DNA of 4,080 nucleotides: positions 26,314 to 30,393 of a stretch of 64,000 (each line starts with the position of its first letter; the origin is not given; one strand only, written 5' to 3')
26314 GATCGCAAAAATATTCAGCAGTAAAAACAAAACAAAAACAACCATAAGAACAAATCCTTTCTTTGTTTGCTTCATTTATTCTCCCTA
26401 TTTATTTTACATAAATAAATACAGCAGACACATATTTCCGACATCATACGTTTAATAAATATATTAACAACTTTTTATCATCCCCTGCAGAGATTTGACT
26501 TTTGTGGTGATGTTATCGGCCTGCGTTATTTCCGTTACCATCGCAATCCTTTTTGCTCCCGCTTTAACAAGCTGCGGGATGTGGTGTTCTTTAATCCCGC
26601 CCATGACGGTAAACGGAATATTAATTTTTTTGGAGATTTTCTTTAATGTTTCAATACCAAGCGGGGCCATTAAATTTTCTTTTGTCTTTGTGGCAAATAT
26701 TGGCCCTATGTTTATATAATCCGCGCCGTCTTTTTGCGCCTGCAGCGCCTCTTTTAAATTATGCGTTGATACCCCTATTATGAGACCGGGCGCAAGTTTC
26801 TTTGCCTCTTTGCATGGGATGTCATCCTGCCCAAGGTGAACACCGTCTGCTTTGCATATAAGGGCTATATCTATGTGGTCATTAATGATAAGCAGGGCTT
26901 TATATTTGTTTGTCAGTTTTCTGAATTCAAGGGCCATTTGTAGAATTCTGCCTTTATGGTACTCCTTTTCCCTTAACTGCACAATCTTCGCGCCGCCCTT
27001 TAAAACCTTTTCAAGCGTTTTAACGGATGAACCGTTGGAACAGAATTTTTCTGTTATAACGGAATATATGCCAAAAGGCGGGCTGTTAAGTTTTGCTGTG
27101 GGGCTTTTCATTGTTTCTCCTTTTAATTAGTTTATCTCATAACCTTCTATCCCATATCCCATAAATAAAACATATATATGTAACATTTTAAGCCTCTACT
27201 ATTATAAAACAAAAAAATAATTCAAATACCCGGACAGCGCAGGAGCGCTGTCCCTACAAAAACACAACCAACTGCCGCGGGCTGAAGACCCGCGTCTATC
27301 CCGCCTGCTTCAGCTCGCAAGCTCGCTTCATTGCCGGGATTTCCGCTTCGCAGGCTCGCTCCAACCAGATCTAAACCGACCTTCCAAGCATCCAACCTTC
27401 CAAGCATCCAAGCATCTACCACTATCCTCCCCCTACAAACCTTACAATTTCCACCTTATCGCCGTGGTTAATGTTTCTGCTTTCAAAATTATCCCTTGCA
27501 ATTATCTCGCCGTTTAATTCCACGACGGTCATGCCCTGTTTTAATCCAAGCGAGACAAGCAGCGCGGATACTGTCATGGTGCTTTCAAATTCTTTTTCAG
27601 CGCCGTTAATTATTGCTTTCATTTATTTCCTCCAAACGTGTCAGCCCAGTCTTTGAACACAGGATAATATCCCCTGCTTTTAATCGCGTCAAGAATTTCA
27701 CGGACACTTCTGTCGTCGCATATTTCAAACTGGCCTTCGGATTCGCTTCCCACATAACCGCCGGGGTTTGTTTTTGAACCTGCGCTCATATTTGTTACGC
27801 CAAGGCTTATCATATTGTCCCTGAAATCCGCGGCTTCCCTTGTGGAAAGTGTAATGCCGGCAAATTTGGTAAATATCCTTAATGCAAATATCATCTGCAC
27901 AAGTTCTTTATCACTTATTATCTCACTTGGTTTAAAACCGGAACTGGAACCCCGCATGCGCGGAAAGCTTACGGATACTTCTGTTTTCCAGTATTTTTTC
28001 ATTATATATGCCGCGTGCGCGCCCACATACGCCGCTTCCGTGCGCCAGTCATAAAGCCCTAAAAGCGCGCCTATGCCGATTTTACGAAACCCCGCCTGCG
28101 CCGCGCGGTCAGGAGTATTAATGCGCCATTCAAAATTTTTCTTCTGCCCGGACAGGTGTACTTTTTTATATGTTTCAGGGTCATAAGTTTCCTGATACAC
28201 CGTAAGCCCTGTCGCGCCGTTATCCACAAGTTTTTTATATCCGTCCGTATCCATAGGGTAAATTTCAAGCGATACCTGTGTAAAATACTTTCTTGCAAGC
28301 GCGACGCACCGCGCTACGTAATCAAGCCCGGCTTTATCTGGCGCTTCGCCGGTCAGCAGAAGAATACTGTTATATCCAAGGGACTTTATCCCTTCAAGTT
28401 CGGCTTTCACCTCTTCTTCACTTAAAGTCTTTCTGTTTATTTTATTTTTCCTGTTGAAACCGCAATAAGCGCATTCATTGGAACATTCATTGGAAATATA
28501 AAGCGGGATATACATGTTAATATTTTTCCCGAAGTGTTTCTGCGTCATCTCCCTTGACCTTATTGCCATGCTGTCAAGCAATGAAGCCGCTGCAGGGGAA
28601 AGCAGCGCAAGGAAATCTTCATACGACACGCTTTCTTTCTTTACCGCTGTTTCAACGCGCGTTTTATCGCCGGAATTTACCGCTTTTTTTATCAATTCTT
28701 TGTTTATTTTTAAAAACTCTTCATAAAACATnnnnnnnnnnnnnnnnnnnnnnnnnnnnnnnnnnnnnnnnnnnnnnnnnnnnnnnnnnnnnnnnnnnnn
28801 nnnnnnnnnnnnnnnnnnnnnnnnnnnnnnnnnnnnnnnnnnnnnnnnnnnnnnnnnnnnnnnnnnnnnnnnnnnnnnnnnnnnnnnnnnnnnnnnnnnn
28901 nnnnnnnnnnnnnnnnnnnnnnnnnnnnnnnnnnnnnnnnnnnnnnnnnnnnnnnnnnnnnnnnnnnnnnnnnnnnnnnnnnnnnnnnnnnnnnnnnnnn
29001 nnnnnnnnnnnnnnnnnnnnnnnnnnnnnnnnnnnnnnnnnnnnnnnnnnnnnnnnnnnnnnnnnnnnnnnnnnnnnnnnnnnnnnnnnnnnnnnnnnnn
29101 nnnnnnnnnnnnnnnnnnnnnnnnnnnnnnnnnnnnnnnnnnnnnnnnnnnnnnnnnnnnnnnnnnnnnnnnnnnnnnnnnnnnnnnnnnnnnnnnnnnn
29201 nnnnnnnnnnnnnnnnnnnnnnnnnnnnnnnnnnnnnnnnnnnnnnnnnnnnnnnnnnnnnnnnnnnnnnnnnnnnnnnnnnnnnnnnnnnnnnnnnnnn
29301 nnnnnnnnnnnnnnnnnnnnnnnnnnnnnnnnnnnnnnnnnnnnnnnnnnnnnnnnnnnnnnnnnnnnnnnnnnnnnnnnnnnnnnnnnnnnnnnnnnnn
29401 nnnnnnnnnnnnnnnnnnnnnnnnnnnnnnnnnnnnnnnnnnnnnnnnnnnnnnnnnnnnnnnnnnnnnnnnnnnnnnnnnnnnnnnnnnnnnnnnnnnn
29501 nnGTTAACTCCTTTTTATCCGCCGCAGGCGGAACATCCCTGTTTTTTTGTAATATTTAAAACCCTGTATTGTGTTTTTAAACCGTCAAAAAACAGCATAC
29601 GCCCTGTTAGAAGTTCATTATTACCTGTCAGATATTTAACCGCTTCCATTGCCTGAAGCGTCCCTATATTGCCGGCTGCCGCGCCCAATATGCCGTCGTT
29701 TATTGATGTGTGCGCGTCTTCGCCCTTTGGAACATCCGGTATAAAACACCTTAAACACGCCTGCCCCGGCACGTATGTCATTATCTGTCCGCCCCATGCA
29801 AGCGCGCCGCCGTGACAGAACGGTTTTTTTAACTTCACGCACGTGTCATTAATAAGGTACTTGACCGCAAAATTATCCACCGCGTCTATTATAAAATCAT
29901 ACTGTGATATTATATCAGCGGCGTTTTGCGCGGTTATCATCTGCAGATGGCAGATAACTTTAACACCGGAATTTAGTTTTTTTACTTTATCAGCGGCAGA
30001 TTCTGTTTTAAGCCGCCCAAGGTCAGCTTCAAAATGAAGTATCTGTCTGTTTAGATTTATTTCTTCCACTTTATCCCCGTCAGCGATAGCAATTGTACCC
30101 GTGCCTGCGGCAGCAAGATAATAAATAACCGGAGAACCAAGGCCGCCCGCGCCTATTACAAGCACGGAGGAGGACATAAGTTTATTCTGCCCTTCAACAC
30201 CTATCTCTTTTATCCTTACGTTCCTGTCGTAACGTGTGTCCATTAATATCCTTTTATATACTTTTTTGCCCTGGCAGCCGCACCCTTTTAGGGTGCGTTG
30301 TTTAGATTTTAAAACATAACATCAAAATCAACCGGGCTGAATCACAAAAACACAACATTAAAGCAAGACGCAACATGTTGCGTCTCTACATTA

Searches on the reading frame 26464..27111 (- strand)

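Call 74: search_protein_families(library=ncbifam, proteins=[window:26464-27111:-], max_evalue=1e-15)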
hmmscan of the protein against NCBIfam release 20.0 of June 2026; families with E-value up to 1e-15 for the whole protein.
window:26464-27111:- (215 aa): 12 families
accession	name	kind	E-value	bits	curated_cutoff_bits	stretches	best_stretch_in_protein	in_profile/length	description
TIGR00693.1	thiE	equivalog_domain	1.7e-61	206.9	145.1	1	15-208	2-197/197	thiamine phosphate synthase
NF002727.0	PRK02615.1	equivalog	1.3e-60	205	335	1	18-212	154-344/349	thiamine phosphate synthase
NF000736.0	PRK00043.2-3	equivalog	4.9e-37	127.4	227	1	28-211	15-204/207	thiamine phosphate synthase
NF005819.0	PRK07695.1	equivalog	1.5e-34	119.5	251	1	40-213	27-198/205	thiazole tautomerase TenI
NF002904.0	PRK03512.1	equivalog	4.9e-33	114.4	231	1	28-211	20-205/211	thiamine phosphate synthase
NF000734.0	PRK00043.1-5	equivalog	7.1e-31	107.4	252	1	28-207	11-192/201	thiamine phosphate synthase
NF006530.0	PRK08999.1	equivalog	2.2e-28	99.2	245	1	18-195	135-312/315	Nudix family hydrolase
NF008933.0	PRK12290.1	equivalog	1.5e-26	93.3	516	1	29-206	219-406/438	thiamine phosphate synthase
NF007070.0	PRK09517.1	equivalog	9e-26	90.4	761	1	13-209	4-211/755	multifunctional thiamine-phosphate pyrophosphorylase/synthase/phosphomethylpyrimidine kinase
NF000740.0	PRK00043.3-4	equivalog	2.1e-25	89.4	202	1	30-208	22-210/218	thiamine phosphate synthase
NF000741.0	PRK00043.3-5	equivalog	1.1e-23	84.1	350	1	29-207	21-209/217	thiamine phosphate synthase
NF000738.0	PRK00043.3-1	equivalog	8.1e-16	58.3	445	1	25-200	18-203/221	thiamine phosphate synthase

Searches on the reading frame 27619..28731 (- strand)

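Call 74: search_protein_families(library=ncbifam, proteins=[window:27619-28731:-], max_evalue=1e-15)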
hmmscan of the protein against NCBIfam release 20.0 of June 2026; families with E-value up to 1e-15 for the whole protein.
window:27619-28731:- (370 aa): 5 families
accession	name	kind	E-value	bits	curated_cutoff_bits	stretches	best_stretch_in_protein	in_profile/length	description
TIGR02351.2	thiH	equivalog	4.6e-153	509.6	380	1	2-362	2-363/364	2-iminoacetate synthase ThiH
TIGR03955.1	rSAM_HydG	equivalog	6.2e-58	196.4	312.15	1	25-359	37-383/470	[FeFe] hydrogenase H-cluster radical SAM maturase HydG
TIGR03910.1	pyrrolys_PylB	equivalog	1.7e-23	83.1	348.2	1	26-215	9-201/347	methylornithine synthase PylB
TIGR04158.1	rSAM_MIA_synth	equivalog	1.8e-23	82.9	400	1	70-354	57-358/368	3-methyl-2-indolic acid synthase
TIGR03956.1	rSAM_HydE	equivalog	1.6e-20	73.6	254.6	1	29-227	5-202/340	[FeFe] hydrogenase H-cluster radical SAM maturase HydE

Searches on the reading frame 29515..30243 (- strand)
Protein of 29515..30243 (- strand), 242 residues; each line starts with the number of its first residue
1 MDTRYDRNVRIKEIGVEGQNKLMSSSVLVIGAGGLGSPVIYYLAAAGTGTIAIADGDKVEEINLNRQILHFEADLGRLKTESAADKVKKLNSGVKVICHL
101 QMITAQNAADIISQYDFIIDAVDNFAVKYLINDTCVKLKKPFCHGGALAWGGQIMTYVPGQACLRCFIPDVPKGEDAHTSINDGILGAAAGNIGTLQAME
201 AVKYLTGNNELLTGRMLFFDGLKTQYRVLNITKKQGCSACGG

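Call 74: search_protein_families(library=ncbifam, proteins=[window:29515-30243:-], max_evalue=1e-15)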
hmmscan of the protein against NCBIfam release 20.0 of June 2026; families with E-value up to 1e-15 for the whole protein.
window:29515-30243:- (242 aa): 15 families
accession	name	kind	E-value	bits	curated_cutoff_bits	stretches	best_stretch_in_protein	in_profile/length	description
NF006444.0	PRK08762.1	equivalog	9e-81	271.4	449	1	2-241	125-368/387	molybdopterin-synthase adenylyltransferase MoeB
NF047750.1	SAMPActivE1UbaA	equivalog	3.2e-72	243.1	450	1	4-241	12-249/270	SAMP-activating enzyme E1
NF004281.0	PRK05690.1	subfamily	1.1e-67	227.8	266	1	3-241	11-249/250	molybdopterin-synthase adenylyltransferase MoeB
TIGR02356.1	adenyl_thiF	equivalog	1.5e-66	223.6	275.25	1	4-205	1-203/203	thiazole biosynthesis adenylyltransferase ThiF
NF005902.0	PRK07878.1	equivalog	2.2e-65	221.1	647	1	3-235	21-258/392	adenylyltransferase/sulfurtransferase MoeZ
NF005646.0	PRK07411.1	equivalog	5.6e-59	200.2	633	1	3-233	17-248/390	molybdopterin-synthase adenylyltransferase MoeB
TIGR02355.1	moeB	equivalog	2.9e-55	187.3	376.55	1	3-240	3-240/240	molybdopterin-synthase adenylyltransferase MoeB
NF006204.0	PRK08328.1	equivalog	4.4e-55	186.8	339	1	4-231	9-231/231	hypothetical protein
NF004111.0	PRK05600.1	equivalog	5.9e-50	170.4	437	1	4-233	21-254/371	ThiF family adenylyltransferase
NF009123.0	PRK12475.1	subfamily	3e-48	164.8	510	1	1-241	1-244/338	MoeB/ThiF family adenylyltransferase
NF006395.0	PRK08644.1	equivalog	2.7e-27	95.8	159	1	17-140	23-147/215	sulfur carrier protein ThiS adenylyltransferase ThiF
NF011696.0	PRK15116.1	equivalog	3e-20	73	304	1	20-154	26-159/268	tRNA cyclic N6-threonylcarbamoyladenosine(37) synthase TcdA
TIGR01408.1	Ube1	subfamily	5.5e-19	67.4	750.05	1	3-159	400-563/1008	ubiquitin-activating enzyme E1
TIGR02354.1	thiF_fam2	equivalog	3.8e-18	66.1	152.2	1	19-137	16-133/200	thiamine biosynthesis protein ThiF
NF006077.0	PRK08223.1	equivalog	2.1e-17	63.1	266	1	4-160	10-166/296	hypothetical protein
